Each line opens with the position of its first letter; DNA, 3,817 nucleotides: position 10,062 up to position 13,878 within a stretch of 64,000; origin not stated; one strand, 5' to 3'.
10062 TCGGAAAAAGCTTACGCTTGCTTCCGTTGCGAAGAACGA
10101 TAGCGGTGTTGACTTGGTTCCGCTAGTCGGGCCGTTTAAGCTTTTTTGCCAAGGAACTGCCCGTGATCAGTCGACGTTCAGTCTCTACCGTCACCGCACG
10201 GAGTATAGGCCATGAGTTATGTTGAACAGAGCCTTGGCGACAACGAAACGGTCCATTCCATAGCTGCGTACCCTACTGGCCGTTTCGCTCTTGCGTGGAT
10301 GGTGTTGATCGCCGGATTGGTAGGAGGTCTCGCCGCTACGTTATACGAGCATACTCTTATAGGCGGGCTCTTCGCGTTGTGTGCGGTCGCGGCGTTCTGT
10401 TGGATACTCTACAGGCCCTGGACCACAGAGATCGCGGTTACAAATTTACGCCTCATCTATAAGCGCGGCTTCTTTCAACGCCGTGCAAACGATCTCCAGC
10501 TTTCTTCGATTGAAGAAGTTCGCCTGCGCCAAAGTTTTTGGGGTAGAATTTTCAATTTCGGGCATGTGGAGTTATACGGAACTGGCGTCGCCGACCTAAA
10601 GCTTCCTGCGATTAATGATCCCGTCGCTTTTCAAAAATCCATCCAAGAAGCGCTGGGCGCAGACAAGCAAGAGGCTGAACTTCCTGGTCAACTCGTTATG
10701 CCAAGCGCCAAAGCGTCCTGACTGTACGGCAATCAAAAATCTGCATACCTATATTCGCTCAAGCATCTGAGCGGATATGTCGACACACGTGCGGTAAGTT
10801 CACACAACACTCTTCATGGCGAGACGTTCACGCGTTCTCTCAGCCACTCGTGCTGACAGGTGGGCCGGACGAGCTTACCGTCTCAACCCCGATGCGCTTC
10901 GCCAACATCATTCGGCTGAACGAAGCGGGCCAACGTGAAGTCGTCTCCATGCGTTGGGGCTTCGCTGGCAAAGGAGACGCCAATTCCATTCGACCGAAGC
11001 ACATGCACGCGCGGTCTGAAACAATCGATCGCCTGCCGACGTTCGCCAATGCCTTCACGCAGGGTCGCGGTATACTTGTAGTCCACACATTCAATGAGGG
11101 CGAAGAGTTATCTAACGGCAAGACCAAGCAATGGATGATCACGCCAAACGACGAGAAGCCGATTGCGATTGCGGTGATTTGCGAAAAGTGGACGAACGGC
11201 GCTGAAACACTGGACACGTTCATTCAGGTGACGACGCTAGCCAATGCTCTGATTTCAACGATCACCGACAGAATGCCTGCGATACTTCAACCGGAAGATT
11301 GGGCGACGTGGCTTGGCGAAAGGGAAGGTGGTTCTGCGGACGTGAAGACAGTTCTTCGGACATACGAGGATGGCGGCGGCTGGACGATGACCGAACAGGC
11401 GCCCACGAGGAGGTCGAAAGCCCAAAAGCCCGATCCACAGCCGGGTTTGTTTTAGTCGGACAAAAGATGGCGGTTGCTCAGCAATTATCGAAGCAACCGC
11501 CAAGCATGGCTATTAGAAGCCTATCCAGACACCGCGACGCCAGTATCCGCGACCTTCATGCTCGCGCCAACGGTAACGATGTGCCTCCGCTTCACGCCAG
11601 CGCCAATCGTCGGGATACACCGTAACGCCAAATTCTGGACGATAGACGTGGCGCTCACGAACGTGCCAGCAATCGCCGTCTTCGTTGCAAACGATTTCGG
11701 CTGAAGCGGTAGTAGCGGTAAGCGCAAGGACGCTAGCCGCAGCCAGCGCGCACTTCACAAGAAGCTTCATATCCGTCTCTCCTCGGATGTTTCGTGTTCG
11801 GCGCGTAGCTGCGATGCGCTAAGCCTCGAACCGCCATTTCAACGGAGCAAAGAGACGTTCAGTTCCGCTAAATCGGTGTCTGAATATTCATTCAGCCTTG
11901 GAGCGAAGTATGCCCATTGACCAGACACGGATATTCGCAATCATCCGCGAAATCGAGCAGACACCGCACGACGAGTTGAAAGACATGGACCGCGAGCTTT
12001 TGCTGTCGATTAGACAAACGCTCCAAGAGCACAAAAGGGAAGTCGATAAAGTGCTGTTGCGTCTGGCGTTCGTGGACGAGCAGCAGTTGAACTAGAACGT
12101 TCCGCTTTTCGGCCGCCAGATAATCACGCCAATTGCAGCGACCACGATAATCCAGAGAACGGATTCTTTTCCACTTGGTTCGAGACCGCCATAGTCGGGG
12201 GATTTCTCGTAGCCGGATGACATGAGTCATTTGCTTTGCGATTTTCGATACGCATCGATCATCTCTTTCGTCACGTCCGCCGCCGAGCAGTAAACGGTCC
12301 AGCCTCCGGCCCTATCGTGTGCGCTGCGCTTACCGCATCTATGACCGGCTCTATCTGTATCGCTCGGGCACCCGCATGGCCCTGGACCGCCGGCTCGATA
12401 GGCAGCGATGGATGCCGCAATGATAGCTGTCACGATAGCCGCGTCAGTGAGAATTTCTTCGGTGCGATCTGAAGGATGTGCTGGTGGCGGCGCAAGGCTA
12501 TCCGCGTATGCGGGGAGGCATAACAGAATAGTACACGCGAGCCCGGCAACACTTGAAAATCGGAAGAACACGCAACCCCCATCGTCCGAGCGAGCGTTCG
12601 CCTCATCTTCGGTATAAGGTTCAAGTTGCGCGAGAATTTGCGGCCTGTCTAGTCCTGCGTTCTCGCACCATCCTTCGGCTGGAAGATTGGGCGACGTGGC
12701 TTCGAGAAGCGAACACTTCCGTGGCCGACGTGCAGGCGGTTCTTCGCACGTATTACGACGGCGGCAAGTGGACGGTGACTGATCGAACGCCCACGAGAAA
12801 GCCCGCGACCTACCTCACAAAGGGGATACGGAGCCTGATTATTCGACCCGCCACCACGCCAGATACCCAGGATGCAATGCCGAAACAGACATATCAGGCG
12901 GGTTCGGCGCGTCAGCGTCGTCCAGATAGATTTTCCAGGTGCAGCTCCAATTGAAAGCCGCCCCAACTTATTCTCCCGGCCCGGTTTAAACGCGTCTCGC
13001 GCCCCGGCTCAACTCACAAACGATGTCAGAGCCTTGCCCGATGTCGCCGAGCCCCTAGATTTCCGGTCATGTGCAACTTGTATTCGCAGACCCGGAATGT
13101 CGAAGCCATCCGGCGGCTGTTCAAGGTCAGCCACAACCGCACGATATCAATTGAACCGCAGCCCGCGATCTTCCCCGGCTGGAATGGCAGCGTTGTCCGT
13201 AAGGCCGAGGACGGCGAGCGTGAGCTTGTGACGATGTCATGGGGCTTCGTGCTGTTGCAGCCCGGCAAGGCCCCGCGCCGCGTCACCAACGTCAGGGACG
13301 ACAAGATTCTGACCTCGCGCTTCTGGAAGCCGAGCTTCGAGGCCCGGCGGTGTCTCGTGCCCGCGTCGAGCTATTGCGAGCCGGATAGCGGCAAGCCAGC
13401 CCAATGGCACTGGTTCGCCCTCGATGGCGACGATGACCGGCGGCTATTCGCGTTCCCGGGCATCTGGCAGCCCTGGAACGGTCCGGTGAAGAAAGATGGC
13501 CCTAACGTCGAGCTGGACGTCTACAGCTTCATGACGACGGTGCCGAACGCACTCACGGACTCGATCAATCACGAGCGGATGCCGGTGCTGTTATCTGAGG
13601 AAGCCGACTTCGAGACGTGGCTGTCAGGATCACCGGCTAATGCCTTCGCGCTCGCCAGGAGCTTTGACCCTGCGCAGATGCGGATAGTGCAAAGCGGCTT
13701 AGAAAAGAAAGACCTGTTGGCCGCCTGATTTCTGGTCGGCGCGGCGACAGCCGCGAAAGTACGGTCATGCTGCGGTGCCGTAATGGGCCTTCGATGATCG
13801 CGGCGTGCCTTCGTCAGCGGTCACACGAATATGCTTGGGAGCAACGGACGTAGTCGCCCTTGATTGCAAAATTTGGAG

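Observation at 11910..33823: Five dispersed copies of an unrecognised ~60-aa helical protein, interleaved with SRAP and SnoaL genes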

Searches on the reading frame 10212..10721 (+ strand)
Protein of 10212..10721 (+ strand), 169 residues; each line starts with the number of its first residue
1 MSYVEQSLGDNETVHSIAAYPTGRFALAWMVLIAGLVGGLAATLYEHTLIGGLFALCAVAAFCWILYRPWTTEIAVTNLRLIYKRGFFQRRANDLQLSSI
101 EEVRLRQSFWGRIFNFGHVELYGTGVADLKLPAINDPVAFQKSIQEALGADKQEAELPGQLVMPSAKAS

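Call 51: search_protein_families(library=pfam, proteins=[window:10212-10721:+], max_evalue=0.01)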
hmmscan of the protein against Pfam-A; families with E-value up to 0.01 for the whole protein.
window:10212-10721:+ (169 aa): 1 family
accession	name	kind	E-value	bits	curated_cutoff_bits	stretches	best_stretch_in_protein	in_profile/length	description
PF03703.20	bPH_2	-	6.5e-14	52.4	22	1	71-139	3-71/78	Bacterial PH domain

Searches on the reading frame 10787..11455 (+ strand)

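Call 38: search_protein_families(library=pfam, proteins=[window:10787-11455:+], max_evalue=0.01)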
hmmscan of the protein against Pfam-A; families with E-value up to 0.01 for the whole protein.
window:10787-11455:+ (222 aa): 1 family
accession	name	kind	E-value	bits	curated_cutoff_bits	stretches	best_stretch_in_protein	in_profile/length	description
PF02586.19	SRAP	-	9.7e-30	104.1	27.1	1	2-195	2-199/214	SOS response associated peptidase (SRAP)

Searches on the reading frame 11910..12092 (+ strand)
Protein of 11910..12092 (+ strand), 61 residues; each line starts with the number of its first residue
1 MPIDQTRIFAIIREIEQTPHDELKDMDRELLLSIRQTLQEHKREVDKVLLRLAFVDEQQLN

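Call 3: search_protein_families(library=pfam, proteins=[window:11910-12092:+], max_evalue=10)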
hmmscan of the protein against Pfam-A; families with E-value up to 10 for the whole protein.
seq(61 aa): 0 families

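Call 4: search_protein_families(library=ncbifam, proteins=[window:11910-12092:+], max_evalue=10)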
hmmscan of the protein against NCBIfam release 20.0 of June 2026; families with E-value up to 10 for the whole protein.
seq(61 aa): 1 family
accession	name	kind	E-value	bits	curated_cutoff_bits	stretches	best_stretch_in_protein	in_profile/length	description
NF006547.1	PRK09040.1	equivalog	0.082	12.3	194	1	20-60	95-135/213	hypothetical protein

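Call 7: find_homologous_proteins(query=window:11910-12092:+, max_evalue=0.01)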
Query seq(61 aa) (61 aa): 21 proteins with E <= 0.01 among 21 candidates.
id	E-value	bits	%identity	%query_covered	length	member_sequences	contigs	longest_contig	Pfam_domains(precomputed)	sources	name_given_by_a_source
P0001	5.6e-30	119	100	100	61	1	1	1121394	-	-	-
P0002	1.3e-27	111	93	100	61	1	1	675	-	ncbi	-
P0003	1.5e-27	111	93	100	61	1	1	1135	-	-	-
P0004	2.3e-25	105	87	100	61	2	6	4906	-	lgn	-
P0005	1.9e-24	102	84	100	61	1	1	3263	-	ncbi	-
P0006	2.2e-24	101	85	100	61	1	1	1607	-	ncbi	-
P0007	4.6e-22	94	80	100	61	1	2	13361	-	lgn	-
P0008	2.0e-20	89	75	100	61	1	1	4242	-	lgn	-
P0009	3.5e-20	88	77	100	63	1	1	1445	-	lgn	-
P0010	4.1e-20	88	79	100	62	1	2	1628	-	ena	-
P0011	6.5e-20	88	77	100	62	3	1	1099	-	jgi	jgi:hypothetical protein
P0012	7.6e-20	87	74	100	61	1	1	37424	-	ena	-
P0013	8.8e-20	87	75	100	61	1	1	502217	-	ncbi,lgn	-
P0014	9.8e-20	87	73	97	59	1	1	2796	-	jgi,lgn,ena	-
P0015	1.1e-19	87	75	100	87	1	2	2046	-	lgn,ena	-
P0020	7.9e-19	84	70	100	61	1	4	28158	-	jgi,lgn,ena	-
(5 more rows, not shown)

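Call 10: find_encoding_contigs(protein=window:11910-12092:+, flank=10000, max_places=3)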
Protein seq(61 aa) (61 aa): no gene with exactly this product is on record in the collection.

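Call 14: find_encoding_contigs(protein=P0013, flank=10000, max_places=4)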
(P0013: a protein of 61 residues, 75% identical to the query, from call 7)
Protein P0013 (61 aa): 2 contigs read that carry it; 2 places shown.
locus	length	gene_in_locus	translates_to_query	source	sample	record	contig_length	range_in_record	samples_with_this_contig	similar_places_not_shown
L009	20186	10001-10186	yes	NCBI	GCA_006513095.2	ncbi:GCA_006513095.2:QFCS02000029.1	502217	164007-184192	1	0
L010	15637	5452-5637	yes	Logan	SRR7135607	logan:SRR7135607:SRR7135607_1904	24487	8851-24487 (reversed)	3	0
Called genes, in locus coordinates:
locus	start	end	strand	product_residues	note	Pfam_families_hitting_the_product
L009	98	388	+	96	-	-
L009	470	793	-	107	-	-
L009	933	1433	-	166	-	-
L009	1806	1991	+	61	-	-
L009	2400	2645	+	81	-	-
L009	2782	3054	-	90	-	-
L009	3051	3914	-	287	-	PF01145:Band_7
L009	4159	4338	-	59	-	-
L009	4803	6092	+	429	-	PF13356:Arm-DNA-bind_3, PF22022:Phage_int_M, PF00589:Phage_integrase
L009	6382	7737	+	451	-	-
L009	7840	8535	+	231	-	-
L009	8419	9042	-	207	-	PF00912:Transgly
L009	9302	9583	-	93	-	-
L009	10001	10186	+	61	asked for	-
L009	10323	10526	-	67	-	-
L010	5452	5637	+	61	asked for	-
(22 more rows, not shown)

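Call 15: find_encoding_contigs(protein=P0012, flank=10000, max_places=3)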
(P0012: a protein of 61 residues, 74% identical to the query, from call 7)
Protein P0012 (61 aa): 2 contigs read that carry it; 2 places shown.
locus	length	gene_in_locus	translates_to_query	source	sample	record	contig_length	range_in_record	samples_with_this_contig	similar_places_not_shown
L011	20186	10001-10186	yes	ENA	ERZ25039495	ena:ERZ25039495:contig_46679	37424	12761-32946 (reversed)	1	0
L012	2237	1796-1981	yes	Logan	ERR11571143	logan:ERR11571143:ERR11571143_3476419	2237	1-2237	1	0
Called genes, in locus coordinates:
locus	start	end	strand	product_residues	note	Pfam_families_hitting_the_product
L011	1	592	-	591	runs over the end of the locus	PF00654:Voltage_CLC, PF00571:CBS (faint)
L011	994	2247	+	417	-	PF01734:Patatin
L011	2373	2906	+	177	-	-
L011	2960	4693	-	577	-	PF00111:Fer2, PF00211:Guanylate_cyc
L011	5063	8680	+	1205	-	PF05378:Hydant_A_N, PF01968:Hydantoinase_A, PF02538:Hydantoinase_B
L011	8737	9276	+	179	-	PF02586:SRAP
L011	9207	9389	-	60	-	-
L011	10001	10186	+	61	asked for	-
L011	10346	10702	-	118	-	-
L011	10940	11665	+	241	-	-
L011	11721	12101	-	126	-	-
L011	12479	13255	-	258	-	PF13276:HTH_21, PF00665:rve, PF13683:rve_3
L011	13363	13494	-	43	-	-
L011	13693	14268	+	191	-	PF00589:Phage_integrase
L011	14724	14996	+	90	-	-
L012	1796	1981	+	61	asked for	-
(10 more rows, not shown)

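Call 16: find_encoding_contigs(protein=P0020, flank=10000, max_places=4)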
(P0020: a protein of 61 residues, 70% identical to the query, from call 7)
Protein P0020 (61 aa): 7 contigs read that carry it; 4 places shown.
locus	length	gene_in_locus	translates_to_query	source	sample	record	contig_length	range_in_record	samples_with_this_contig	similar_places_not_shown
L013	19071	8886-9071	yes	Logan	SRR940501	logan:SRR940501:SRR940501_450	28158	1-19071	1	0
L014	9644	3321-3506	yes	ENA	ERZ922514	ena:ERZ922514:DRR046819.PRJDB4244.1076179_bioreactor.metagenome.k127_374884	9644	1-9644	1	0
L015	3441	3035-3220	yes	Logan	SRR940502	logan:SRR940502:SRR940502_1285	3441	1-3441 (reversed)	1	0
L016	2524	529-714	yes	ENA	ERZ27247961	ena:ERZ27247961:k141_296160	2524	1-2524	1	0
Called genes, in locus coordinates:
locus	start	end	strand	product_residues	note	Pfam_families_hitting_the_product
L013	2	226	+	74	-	?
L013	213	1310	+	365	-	-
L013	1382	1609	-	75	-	-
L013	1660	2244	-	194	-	-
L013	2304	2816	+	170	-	-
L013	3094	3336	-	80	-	PF02586:SRAP (weak)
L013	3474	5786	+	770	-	PF00239:Resolvase, PF07508:Recombinase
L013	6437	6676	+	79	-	-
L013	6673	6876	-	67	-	-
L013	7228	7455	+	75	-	PF13560:HTH_31 (weak)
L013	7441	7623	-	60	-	-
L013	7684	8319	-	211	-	-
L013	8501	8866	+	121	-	-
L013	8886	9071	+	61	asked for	-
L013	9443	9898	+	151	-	-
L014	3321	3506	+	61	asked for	-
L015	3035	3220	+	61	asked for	-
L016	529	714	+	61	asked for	-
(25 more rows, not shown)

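Call 17: find_encoding_contigs(protein=P0007, flank=10000, max_places=3)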
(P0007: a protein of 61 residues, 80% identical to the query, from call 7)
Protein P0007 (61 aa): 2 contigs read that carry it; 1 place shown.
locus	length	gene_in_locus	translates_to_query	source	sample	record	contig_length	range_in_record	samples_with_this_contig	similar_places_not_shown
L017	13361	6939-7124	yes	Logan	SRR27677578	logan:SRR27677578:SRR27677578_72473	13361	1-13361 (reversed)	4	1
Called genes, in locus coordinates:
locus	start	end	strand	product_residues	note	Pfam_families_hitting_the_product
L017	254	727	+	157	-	PF12728:HTH_17 (faint)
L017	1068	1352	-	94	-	-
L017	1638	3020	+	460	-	-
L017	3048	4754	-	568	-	-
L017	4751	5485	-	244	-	-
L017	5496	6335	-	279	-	-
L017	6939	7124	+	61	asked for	-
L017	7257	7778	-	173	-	-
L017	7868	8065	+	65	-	-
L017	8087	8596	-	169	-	-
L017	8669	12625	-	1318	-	-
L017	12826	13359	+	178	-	?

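Call 29: find_related_loci(query=A3, collection=genome_contigs, flank=8000)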
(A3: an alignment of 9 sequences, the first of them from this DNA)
Query A3 (61 aa) in genome_contigs; peptide patterns used: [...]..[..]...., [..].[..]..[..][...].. (x = any residue, [..] = any of these).
172 stretches matched a pattern; 3 encode a relative of the query (tblastn E <= 1e-3); 3 distinct loci.
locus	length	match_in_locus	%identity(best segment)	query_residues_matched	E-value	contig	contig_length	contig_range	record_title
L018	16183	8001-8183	72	1-61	2e-26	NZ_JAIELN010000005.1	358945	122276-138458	MAG: Hyphomicrobium sp. isolate co.spades.CONCOCT.1kb_066 c_000000000002, whole genome shotgun sequence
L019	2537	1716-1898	72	1-61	2e-26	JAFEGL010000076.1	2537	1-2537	MAG: Verrucomicrobia bacterium isolate SZAS-17 LIN-573__76__length-2537, whole genome shotgun sequence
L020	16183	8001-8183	51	1-61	9e-17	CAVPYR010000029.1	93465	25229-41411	MAG: uncultured Alphaproteobacteria bacterium isolate MFD02134.bin.2.43 genome assembly, contig: contig_66010, whole gen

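Call 87: search_protein_families(library=padloc, proteins=[window:11910-12092:+], max_evalue=0.01)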
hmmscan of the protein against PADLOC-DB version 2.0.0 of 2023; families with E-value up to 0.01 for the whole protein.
seq(61 aa): 0 families

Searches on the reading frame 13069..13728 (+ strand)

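Call 38: search_protein_families(library=pfam, proteins=[window:13069-13728:+], max_evalue=0.01)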
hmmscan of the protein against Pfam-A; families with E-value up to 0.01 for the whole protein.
window:13069-13728:+ (219 aa): 1 family
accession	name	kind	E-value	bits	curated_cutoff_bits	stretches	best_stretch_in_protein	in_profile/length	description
PF02586.19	SRAP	-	9.6e-31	107.4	27.1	1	1-205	1-203/214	SOS response associated peptidase (SRAP)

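Call 87: search_protein_families(library=padloc, proteins=[window:13069-13728:+], max_evalue=0.01)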
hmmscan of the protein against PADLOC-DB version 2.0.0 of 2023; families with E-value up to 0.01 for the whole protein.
window:13069-13728:+ (219 aa): 0 families
